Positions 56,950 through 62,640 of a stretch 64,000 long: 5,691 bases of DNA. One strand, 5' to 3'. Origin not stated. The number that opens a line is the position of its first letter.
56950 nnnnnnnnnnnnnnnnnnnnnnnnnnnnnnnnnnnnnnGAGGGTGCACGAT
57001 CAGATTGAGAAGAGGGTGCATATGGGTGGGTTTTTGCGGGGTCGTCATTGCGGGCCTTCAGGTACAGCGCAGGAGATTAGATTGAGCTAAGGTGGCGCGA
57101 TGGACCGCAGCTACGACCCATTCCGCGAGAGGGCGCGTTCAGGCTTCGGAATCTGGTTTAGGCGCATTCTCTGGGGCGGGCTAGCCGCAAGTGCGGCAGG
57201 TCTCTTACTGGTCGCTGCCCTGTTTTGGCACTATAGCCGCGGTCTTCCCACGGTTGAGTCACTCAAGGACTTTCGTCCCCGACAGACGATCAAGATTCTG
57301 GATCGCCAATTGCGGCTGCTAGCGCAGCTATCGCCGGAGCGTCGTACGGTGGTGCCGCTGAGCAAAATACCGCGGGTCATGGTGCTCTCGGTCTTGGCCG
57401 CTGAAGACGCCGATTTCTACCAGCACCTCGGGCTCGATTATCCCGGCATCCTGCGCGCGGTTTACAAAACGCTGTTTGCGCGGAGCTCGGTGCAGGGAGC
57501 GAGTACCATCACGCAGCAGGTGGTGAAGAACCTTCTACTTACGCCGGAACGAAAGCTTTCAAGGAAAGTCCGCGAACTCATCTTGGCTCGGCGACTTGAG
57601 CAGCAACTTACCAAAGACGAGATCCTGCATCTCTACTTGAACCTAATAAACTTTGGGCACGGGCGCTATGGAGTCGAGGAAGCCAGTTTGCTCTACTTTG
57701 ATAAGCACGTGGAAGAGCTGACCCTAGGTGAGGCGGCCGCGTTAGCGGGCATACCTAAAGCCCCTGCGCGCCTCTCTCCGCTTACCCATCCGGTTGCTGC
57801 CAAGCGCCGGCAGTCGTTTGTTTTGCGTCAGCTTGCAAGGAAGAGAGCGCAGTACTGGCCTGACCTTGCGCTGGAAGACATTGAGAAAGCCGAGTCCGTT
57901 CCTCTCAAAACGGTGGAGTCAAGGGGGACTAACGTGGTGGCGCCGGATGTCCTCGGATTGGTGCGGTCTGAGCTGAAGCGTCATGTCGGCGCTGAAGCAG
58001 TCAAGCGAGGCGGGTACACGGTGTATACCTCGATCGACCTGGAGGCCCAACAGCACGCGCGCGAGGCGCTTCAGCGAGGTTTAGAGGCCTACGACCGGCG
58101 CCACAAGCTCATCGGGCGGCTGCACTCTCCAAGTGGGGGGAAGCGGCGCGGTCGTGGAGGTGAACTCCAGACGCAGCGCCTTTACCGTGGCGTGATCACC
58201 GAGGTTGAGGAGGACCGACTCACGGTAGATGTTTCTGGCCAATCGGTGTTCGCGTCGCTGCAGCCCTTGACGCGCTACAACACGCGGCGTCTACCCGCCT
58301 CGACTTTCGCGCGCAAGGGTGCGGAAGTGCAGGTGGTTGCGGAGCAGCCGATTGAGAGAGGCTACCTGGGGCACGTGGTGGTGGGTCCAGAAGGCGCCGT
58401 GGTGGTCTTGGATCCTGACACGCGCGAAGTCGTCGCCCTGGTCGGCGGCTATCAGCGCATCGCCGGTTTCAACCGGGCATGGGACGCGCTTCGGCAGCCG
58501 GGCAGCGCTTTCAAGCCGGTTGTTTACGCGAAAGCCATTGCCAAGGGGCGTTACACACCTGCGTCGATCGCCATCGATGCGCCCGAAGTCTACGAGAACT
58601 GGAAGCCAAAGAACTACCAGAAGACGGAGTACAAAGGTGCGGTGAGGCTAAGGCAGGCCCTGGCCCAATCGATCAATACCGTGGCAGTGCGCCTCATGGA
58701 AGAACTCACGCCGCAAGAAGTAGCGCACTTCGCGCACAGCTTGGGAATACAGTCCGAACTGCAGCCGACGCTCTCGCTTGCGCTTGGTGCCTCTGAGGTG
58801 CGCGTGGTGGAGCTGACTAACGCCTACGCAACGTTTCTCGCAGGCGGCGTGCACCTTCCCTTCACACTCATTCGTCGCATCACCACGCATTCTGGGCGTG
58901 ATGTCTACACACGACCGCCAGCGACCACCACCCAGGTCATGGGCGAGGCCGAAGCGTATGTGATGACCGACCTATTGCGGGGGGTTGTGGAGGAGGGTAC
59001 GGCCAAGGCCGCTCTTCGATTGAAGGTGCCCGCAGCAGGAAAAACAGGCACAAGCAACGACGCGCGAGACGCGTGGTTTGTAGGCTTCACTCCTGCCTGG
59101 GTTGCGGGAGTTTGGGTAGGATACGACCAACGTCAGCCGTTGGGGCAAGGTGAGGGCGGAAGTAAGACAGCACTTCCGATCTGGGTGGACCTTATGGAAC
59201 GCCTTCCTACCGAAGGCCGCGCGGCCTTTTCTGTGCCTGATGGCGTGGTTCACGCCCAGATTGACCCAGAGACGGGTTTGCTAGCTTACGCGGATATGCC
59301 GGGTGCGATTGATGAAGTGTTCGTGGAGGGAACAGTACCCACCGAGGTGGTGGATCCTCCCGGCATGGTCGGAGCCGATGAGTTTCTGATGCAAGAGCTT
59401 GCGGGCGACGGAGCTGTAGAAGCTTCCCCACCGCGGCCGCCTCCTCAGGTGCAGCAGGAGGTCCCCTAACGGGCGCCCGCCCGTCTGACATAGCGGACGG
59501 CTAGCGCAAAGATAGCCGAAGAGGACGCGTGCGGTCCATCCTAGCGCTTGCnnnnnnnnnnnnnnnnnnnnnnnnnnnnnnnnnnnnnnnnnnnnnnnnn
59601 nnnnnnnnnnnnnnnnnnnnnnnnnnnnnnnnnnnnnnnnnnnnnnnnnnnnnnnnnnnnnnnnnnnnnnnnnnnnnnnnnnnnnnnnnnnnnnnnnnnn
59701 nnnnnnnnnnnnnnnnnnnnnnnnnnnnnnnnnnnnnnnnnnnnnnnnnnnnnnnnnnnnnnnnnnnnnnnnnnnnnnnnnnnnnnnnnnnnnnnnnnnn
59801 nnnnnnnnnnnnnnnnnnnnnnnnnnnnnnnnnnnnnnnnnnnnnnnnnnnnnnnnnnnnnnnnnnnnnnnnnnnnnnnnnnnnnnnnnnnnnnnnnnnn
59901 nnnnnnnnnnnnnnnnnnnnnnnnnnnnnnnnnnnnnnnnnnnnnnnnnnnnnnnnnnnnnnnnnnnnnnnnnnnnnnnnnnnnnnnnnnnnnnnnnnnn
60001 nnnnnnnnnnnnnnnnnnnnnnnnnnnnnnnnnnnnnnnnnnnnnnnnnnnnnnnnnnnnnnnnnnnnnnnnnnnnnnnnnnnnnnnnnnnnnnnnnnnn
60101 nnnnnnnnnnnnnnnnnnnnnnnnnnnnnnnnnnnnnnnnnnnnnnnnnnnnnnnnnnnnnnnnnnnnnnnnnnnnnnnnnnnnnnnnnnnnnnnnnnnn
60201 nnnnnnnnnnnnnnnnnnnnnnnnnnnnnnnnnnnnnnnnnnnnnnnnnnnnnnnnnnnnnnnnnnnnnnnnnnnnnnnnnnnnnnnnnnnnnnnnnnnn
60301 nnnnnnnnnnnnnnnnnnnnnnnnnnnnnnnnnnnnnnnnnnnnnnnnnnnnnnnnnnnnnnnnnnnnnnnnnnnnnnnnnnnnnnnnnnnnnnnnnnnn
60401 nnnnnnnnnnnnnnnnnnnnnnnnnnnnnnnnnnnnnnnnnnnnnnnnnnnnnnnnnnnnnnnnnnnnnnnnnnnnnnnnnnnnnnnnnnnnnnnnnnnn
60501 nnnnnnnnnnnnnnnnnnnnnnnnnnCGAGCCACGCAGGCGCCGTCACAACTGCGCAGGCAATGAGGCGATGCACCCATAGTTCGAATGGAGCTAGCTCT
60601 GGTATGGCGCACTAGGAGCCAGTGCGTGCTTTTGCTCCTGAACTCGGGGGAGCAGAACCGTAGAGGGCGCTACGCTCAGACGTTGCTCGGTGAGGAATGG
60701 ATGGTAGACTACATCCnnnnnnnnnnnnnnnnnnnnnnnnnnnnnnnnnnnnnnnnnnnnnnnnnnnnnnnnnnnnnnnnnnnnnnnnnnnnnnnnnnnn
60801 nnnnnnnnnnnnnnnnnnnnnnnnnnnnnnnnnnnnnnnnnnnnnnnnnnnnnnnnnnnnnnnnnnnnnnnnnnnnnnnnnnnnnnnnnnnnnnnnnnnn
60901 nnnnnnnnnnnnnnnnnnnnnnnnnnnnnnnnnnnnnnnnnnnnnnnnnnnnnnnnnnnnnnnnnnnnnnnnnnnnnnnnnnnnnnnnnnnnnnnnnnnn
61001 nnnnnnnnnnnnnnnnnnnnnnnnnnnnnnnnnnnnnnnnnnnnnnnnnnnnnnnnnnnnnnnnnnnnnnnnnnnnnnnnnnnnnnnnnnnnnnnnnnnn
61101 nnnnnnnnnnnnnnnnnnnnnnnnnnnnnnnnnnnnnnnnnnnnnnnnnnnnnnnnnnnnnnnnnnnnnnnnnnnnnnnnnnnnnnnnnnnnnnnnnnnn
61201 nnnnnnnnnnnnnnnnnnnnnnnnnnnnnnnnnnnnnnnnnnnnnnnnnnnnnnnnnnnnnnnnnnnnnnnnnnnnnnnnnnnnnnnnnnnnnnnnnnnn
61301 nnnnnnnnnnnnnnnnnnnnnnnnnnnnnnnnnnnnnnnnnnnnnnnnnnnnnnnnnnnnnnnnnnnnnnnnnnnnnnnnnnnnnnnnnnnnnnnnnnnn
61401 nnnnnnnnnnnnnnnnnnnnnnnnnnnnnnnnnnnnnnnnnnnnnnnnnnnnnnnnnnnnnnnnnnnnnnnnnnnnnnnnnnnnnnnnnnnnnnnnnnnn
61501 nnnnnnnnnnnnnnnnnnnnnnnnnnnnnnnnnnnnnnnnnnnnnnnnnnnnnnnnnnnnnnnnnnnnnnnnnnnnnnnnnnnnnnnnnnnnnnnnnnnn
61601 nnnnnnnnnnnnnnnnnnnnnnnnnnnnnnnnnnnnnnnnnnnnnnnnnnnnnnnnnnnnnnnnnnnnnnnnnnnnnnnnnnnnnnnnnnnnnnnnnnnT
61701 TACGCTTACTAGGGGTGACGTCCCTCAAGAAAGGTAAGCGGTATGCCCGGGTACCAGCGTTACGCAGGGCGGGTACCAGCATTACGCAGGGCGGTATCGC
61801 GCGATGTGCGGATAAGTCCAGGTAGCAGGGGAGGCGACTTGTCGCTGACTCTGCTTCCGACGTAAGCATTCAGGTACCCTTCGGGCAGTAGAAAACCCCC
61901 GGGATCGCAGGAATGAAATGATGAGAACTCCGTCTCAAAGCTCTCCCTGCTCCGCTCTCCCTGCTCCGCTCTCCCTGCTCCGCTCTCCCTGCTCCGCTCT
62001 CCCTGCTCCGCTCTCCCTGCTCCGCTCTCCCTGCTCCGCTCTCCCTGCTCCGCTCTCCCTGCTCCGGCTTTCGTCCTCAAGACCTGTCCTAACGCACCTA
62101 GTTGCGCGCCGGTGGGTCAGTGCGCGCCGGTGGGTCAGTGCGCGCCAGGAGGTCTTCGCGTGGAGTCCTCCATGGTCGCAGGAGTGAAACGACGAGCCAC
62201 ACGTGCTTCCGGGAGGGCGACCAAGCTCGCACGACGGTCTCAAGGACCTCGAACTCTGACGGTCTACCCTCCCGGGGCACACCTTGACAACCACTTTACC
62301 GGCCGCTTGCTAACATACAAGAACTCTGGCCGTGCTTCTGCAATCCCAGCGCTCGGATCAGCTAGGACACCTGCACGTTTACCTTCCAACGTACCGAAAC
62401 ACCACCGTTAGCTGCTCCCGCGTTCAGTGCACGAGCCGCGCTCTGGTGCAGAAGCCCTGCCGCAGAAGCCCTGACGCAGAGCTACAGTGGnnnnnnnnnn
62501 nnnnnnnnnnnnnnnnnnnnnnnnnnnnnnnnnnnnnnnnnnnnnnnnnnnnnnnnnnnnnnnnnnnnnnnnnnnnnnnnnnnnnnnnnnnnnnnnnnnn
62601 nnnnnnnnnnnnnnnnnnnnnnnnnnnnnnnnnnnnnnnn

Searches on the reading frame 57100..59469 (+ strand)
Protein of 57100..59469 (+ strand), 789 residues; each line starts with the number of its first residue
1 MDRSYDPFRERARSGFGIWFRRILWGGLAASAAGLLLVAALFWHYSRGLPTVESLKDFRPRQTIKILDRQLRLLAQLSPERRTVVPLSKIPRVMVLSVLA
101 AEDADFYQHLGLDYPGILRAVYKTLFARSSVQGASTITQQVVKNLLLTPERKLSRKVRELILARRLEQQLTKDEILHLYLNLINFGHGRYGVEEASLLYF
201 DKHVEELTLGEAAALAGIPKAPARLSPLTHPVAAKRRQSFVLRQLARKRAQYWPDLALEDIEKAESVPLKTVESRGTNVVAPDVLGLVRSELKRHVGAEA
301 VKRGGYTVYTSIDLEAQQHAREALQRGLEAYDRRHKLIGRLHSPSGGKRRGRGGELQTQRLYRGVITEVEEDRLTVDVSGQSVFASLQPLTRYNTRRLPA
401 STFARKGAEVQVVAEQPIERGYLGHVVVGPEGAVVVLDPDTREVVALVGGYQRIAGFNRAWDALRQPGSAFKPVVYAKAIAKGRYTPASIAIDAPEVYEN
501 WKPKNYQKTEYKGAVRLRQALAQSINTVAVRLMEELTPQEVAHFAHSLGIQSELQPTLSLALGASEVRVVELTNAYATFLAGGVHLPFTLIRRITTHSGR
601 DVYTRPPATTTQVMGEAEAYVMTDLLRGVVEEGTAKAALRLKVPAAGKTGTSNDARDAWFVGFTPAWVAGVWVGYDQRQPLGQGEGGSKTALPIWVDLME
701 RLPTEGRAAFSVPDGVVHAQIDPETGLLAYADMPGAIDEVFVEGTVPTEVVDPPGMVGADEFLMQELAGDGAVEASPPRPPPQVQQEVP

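Call 27: search_protein_families(library=ncbifam, proteins=[window:57100-59469:+])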
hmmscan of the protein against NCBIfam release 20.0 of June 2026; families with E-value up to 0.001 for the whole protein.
window:57100-59469:+ (789 aa): 15 families
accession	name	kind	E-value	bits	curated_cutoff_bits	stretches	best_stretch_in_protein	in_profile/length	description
TIGR02074.1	PBP_1a_fam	subfamily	2.4e-166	554.7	508.75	1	81-701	1-531/535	PBP1A family penicillin-binding protein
NF051885.1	tranpepglycosPbpC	equivalog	1.3e-142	476.6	900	2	431-699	325-590/632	multimodular transpeptidase-transglycosylase PbpC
NF008643.0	PRK11636.1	equivalog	6e-108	362.2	1263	3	41-339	25-318/850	peptidoglycan glycosyltransferase/peptidoglycan DD-transpeptidase MrcA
TIGR02071.1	PBP_1b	equivalog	3.1e-105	352.9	717.75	2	431-735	405-713/729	penicillin-binding protein 1B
TIGR02073.1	PBP_1c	equivalog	1.8e-102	344.2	494.2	2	431-761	274-602/728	penicillin-binding protein 1C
NF007061.0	PRK09506.1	equivalog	1.3e-81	274.6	1120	2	64-337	193-465/825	bifunctional glycosyl transferase/transpeptidase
NF011423.0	PRK14850.1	equivalog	8.2e-75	252.6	1275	2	77-337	152-411/764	penicillin-binding protein 1b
NF038272.1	strep_PBP1A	exception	2.1e-73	247.7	1075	2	29-319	17-307/658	penicillin-binding protein PBP1A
NF038276.1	strep_PBP2A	exception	8.9e-71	239.1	1100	2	431-677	353-610/716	penicillin-binding protein PBP2A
NF038274.1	strep_PBP1B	exception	5.3e-58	197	1225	2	434-691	381-651/745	penicillin-binding protein PBP1B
NF008414.0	PRK11240.1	equivalog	7.3e-58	196.3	1121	2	435-702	304-564/774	peptidoglycan glycosyltransferase PbpC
TIGR02070.1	mono_pep_trsgly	equivalog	7.3e-40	136.8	182.65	1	36-247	6-220/224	monofunctional biosynthetic peptidoglycan transglycosylase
NF010008.0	PRK13481.1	equivalog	1.3e-31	109.9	270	1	81-205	79-202/269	glycosyltransferase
TIGR03423.1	pbp2_mrdA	equivalog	3.3e-21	75.5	455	2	457-554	297-394/593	penicillin-binding protein 2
NF053573.1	PBP2_PenA_Neis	exception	2e-07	29.9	1105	1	432-555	263-393/572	peptidoglycan D,D-transpeptidase PBP2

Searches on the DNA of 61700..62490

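Call 32: search_rna_families(source=window, start=61700, end=62490, threshold=evalue, max_evalue=10)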
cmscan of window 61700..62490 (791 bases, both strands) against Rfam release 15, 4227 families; matches with E-value up to 10: 4.
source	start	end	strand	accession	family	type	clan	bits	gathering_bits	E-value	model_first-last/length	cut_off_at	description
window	61907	61950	-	RF02018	mir-1207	Gene; miRNA;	-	21.7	90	0.2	1-87/87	no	mir-1207 microRNA precursor family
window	61887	61946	+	RF00324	snoMBII-202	Gene; snRNA; snoRNA; CD-box;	-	19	40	0.32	1-84/84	no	Small nucleolar RNA MBII-202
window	62283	62347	-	RF01905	HOTAIR_2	Gene; lncRNA;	-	12.6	60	2.9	1-69/69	no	HOTAIR conserved region 2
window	62206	62490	+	RF02267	Vax2os1_2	Gene; lncRNA;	-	6.3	55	1.9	1-242/466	3'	Vax2os1 conserved region 2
